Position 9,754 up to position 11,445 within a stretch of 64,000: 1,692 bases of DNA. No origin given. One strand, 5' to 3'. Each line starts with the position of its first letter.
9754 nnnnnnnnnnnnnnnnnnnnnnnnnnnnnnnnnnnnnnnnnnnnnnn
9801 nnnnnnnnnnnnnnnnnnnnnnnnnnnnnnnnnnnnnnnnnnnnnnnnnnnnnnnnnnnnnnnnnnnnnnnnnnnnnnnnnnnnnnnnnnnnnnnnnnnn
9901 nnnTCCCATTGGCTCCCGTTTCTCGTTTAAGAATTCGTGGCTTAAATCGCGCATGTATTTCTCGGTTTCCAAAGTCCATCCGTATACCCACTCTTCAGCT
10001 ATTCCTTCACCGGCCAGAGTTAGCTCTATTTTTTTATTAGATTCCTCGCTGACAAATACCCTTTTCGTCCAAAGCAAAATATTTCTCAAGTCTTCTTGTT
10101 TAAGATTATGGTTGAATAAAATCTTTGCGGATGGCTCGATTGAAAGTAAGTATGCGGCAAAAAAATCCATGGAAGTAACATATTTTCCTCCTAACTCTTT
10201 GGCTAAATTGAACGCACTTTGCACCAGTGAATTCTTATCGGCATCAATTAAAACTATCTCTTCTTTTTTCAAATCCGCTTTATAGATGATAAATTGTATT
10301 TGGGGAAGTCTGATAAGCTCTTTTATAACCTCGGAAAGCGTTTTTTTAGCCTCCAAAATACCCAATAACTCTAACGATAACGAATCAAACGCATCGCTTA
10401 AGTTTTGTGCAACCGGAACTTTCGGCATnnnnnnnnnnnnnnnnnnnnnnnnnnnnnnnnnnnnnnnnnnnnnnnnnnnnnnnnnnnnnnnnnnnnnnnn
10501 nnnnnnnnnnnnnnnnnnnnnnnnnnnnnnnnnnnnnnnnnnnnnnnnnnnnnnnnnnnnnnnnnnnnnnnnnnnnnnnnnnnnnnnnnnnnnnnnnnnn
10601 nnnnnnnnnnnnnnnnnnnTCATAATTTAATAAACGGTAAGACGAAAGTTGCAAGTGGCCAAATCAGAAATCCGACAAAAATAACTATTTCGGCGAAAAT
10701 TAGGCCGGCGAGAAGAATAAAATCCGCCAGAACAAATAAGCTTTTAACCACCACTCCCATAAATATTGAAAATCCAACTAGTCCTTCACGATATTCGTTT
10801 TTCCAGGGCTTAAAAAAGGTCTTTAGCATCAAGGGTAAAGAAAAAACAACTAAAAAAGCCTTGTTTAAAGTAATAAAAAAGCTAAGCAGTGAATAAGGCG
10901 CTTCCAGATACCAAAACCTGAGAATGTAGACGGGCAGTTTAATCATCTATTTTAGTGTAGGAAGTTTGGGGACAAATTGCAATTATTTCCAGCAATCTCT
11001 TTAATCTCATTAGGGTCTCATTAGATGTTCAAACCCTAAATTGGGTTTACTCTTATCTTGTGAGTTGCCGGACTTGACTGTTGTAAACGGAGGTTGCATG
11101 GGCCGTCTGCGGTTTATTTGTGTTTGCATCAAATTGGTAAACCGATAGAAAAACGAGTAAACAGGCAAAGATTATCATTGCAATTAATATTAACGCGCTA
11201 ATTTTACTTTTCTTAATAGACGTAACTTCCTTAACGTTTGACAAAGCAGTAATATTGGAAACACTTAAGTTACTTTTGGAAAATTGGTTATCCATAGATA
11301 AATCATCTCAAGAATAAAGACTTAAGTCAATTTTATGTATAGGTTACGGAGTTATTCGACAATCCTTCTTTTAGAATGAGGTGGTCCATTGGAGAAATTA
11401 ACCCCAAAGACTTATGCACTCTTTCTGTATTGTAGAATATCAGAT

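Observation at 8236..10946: Membrane-anchored ClpB-like unfoldase with a catalytically degenerate D1 ring, coupled to a small membrane protein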

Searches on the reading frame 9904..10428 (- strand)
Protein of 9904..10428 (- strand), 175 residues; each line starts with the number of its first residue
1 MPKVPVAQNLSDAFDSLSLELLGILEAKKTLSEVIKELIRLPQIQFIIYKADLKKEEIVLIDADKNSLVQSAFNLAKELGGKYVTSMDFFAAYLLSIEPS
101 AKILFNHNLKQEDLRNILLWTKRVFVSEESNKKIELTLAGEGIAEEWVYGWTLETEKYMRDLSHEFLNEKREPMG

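Call 22: search_solved_structures(query=A2, max_evalue=10, show_alignments=3)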
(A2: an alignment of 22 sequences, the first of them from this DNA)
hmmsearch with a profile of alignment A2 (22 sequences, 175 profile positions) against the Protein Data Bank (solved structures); distinct sequences matched with E-value up to 10: 2.
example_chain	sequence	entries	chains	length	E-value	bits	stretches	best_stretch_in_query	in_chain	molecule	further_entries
2jb7_A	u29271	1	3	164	0.74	12.6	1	29-89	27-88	HYPOTHETICAL PROTEIN PAE2307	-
1wvq_A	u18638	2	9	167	0.75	12.5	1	29-89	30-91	hypothetical protein PAE2307 | conserved hypothetical protein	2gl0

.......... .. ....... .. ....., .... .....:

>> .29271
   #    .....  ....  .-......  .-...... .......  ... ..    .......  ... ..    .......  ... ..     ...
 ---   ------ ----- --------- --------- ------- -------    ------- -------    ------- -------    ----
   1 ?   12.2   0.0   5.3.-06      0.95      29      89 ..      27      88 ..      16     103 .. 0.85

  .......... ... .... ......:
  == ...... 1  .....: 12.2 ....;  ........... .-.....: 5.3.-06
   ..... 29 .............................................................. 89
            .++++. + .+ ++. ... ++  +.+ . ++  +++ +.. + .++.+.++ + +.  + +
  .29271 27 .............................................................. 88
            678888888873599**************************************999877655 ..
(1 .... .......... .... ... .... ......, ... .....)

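Call 24: search_protein_families(library=pfam, alignment_id=A2, max_evalue=10)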
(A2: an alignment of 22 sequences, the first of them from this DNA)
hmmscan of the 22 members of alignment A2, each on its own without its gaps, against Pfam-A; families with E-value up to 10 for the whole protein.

A. member 1, seq(175 aa): 0 families

B. families by the number of members that match (of 22 scanned): 10 families
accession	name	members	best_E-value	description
PF08812.16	YtxC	1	0.013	YtxC-like family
PF04008.19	Adenosine_kin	1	0.013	Adenosine specific kinase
PF18732.6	HEPN_AbiA_CTD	1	0.027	HEPN like, Abia C-terminal domain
PF18950.5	DUF5694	1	0.051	Family of unknown function (DUF5694)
PF09084.16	NMT1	1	0.064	NMT1/THI5 like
PF03917.23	GSH_synth_ATP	1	0.084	Eukaryotic glutathione synthase, ATP binding domain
PF17368.7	YwcE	1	0.11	Spore morphogenesis and germination YwcE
PF01850.27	PIN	1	0.12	PIN domain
PF19774.5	DUF6260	1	0.27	Family of unknown function (DUF6260)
PF16891.10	STPPase_N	1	0.37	Serine-threonine protein phosphatase N-terminal domain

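Call 46: predict_structure(alignment_id=A2)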
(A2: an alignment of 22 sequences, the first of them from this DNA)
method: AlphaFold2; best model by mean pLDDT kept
length: 175 residues; sequences in the alignment: 22
mean_pLDDT: 77.4   pTM: 0.69
mean pLDDT of the five models: 77.4, 76.1, 74.4, 73.7, 70.9
residues with pLDDT >= 90: 55; 70-90: 73; 50-70: 14; < 50: 33
segments of 3 or more residues with pLDDT < 50: 135-151, 153-156, 165-175
pLDDT, mean of each block of 10 residues (from residue 1): 80 88 91 94 92 87 90 92 92 89 80 87 82 50 40 49 49 41
secondary structure, 60 per line:
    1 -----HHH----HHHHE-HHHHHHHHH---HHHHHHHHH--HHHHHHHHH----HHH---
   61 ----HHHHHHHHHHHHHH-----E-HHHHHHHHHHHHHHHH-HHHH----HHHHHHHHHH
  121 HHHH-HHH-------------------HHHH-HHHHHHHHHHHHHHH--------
elements in order: H13-16 H19-27 H31-39 H42-50 H65-78 H86-101 H103-106 H111-124 H148-151 H153-167
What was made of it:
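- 10027..10428 (-): Residues 66-199: a divergent Clp N-domain fold. AF2 model call 46.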

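Call 52: fold_search(model_id=the predicted structure, library=pdb)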
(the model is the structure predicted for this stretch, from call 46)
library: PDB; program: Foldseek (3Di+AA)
matches with E <= 10: 211; with E <= 0.001: 0
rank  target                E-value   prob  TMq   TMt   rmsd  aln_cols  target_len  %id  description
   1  3zrj_A                1.9e-02  1.00  0.48  0.51   5.0       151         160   15  Complex of ClpV N-domain with VipB peptide (released 2011-07-06)
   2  1ksf                  6.9e-02  0.99  0.42  0.12   6.5       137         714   15  Crystal Structure of ClpA, an HSP100 chaperone and regulator of ClpAP protease: Structural basis of differences in Funct (released 2002-09-27)
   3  5hbn                  6.9e-02  0.99  0.38  0.44   5.0       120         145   15  ClpC N-terminal domain with bound phospho-arginine (released 2016-10-12)
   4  5u2u_C                7.7e-02  0.98  0.41  0.43   5.3       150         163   12  Crystal structure of the Hsp104 N-terminal domain from Saccharomyces cerevisiae (released 2017-04-19)
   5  4y0c_A                8.1e-02  0.97  0.40  0.44   6.3       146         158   13  The structure of Arabidopsis ClpT2 (released 2015-05-13)
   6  8ad9_B                8.6e-02  0.98  0.42  0.48   7.0       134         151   13  Crystal structure of ClpC2 C-terminal domain (released 2023-03-29)
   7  5u2u_B                8.6e-02  0.97  0.42  0.46   4.9       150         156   13  Crystal structure of the Hsp104 N-terminal domain from Saccharomyces cerevisiae (released 2017-04-19)
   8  5wbw_D                8.6e-02  0.97  0.38  0.22   5.6       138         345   12  Yeast Hsp104 fragment 1-360 (released 2018-01-03)
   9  4irf_A                9.6e-02  0.99  0.44  0.52   6.1       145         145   13  Preliminary structural investigations of a malarial protein secretion system (released 2014-04-16)
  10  2k77_MODEL_1_A        9.6e-02  0.75  0.28  0.33  11.1       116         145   16  NMR solution structure of the Bacillus subtilis ClpC N-domain (released 2009-04-28)
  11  1lzw_B                1.1e-01  0.96  0.39  0.45   8.6       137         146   14  Structural basis of ClpS-mediated switch in ClpA substrate recognition (released 2002-11-27)
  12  2y1r_B                1.1e-01  0.60  0.27  0.32  12.9       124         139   17  Structure of MecA121 & ClpC N-domain complex (released 2011-03-16)
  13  3fes_C                1.1e-01  0.98  0.42  0.51   5.3       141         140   15  Crystal Structure of the ATP-dependent Clp Protease ClpC from Clostridium difficile (released 2008-12-16)
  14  2y1r_F                1.1e-01  0.96  0.39  0.48   6.4       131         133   14  Structure of MecA121 & ClpC N-domain complex (released 2011-03-16)
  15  2y1r_A                1.2e-01  0.57  0.27  0.32  12.9       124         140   17  Structure of MecA121 & ClpC N-domain complex (released 2011-03-16)
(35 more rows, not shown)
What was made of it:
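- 10027..10428 (-): All 50 listed Foldseek PDB hits are Clp N-domains or stand-alone homologues (call 52).
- Checked: For an AF2 model of residues 66-240, all 50 listed Foldseek PDB hits are Clp N-domains or their stand-alone homologues (ClpV, ClpA, ClpC, Hsp104, HSP101, ClpB, ClpT2, ClpC2) (call 52).
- Retained N-domain fold (call 52).
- Tried and rejected: This was resolved by structure prediction and Foldseek (calls 46, 52).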

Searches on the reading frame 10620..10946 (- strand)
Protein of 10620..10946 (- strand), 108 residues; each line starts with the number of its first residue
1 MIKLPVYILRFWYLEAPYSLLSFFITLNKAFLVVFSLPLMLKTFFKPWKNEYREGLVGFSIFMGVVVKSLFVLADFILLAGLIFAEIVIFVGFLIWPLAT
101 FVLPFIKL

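Call 3: search_protein_families(library=pfam, proteins=[window:10620-10946:-], max_evalue=0.01)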
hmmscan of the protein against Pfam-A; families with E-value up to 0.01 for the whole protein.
window:10620-10946:- (108 aa): 0 families

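Call 4: search_protein_families(library=ncbifam, proteins=[window:10620-10946:-], max_evalue=0.01)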
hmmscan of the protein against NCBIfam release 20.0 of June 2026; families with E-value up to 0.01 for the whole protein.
window:10620-10946:- (108 aa): 0 families

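Call 16: find_homologous_proteins(query=window:10620-10946:-, max_evalue=0.001)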
Query window:10620-10946:- (108 aa): 274 proteins with E <= 0.001 among 284 candidates; the best 120 are listed.
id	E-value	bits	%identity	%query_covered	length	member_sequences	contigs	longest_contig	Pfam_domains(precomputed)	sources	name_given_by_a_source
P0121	8.3e-59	215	100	100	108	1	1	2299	-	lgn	-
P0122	1.3e-50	189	84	100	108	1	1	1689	-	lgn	-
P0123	1.1e-46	176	79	100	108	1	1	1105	-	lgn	-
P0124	1.7e-46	175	78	100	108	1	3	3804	-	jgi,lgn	jgi:hypothetical protein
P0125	1.3e-45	173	80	96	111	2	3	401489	-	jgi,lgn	jgi:hypothetical protein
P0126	1.3e-45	172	71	100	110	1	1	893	-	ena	-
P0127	1.9e-45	172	76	97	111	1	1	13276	-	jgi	jgi:hypothetical protein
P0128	1.3e-44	169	79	94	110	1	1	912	-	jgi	jgi:hypothetical protein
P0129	1.7e-44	169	74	100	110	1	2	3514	-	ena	-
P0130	1.2e-43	166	76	96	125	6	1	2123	-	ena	-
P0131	1.2e-43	166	71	100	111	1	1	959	-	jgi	jgi:hypothetical protein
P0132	5.0e-43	164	72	100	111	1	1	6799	-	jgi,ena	-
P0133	1.3e-42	163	76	94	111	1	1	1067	-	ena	-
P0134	2.1e-42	162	75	94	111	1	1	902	-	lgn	-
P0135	3.3e-42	162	74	100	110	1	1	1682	-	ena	-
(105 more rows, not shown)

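Call 63: find_related_loci(query=A4, collection=metagenome_contigs, flank=4000)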
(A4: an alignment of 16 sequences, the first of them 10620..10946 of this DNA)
Query A4 (108 aa) in metagenome_contigs; peptide patterns used: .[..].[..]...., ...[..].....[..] (x = any residue, [..] = any of these).
282 stretches matched a pattern; 236 encode a relative of the query (tblastn E <= 1e-3); the best 80 are kept; 80 distinct loci.
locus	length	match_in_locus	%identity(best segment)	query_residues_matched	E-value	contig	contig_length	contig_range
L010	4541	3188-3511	74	1-108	1e-49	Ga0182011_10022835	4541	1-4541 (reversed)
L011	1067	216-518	76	8-108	3e-50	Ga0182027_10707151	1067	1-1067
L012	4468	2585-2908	74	1-108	4e-48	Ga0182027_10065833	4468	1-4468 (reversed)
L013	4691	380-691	80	5-108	7e-47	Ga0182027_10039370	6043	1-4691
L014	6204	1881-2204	68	1-108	3e-46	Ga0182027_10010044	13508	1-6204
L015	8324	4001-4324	69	1-108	3e-46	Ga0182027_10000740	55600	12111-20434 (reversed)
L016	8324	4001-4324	70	1-108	1e-45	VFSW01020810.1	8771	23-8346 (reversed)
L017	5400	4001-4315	71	4-108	2e-45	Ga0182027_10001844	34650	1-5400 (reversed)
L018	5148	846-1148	74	8-108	3e-45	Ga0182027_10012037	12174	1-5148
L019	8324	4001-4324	69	1-108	1e-44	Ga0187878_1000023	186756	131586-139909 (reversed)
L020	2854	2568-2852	77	1-95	1e-44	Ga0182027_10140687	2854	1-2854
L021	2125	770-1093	69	1-108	6e-45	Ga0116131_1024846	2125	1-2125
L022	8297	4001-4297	73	10-108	3e-44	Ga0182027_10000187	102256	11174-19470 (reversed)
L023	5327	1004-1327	72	1-108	7e-44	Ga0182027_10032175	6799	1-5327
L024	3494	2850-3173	67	1-108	6e-44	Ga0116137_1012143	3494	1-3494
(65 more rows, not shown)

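Call 66: search_protein_families(library=padloc, proteins=[window:10620-10946:-], max_evalue=0.001)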
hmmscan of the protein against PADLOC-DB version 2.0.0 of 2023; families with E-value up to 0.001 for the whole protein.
window:10620-10946:- (108 aa): 0 families

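Call 86: search_solved_structures(query=A4, max_evalue=10)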
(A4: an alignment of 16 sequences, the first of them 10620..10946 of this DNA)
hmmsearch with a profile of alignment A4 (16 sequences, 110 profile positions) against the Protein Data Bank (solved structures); distinct sequences matched with E-value up to 10: 0.

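Call 87: search_protein_families(library=pfam, alignment_id=A4, max_evalue=10)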
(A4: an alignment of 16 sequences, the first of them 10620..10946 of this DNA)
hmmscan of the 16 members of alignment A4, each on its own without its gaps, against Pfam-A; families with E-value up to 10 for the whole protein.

A. member 1, window:10620-10946:- (108 aa): 3 families
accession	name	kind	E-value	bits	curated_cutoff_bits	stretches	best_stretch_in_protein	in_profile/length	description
PF23188.1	THU_Piezo1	-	0.09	13.3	27.2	1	4-87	27-112/121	Piezo1-like, transmembrane helical unit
PF10726.14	DUF2518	-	0.33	11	25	1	30-74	15-57/145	Protein of function (DUF2518)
PF17272.7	DUF5337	-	1.8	9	27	1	71-90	44-63/74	Family of unknown function (DUF5337)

B. families by the number of members that match (of 16 scanned): 9 families
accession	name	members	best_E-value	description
PF23188.1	THU_Piezo1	2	0.044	Piezo1-like, transmembrane helical unit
PF10726.14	DUF2518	2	0.13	Protein of function (DUF2518)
PF14141.11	YqzM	1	0.072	YqzM-like protein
PF00863.25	Peptidase_C4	1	0.15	Peptidase family C4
PF15339.11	Afaf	1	0.3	Acrosome formation-associated factor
PF02598.22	Methyltrn_RNA_3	1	0.45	Putative RNA methyltransferase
PF11384.13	DUF3188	1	0.61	Protein of unknown function (DUF3188)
PF12129.13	PHTF1-2_N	1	1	Homeodomain containing protein PHTF1/2, N-terminal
PF17272.7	DUF5337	1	1.8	Family of unknown function (DUF5337)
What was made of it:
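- The partner is very small and has no similarity to known channels (calls 86, 87).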

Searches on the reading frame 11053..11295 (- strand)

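Call 3: search_protein_families(library=pfam, proteins=[window:11053-11295:-], max_evalue=0.01)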
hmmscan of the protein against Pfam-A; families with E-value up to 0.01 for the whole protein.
window:11053-11295:- (80 aa): 1 family
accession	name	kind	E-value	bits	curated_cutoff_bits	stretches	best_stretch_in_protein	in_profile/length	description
PF06387.16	Calcyon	-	0.00013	22.4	25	1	6-57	57-110/180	D1 dopamine receptor-interacting protein (calcyon)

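Call 4: search_protein_families(library=ncbifam, proteins=[window:11053-11295:-], max_evalue=0.01)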
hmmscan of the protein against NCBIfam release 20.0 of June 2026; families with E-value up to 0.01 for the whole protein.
window:11053-11295:- (80 aa): 0 families
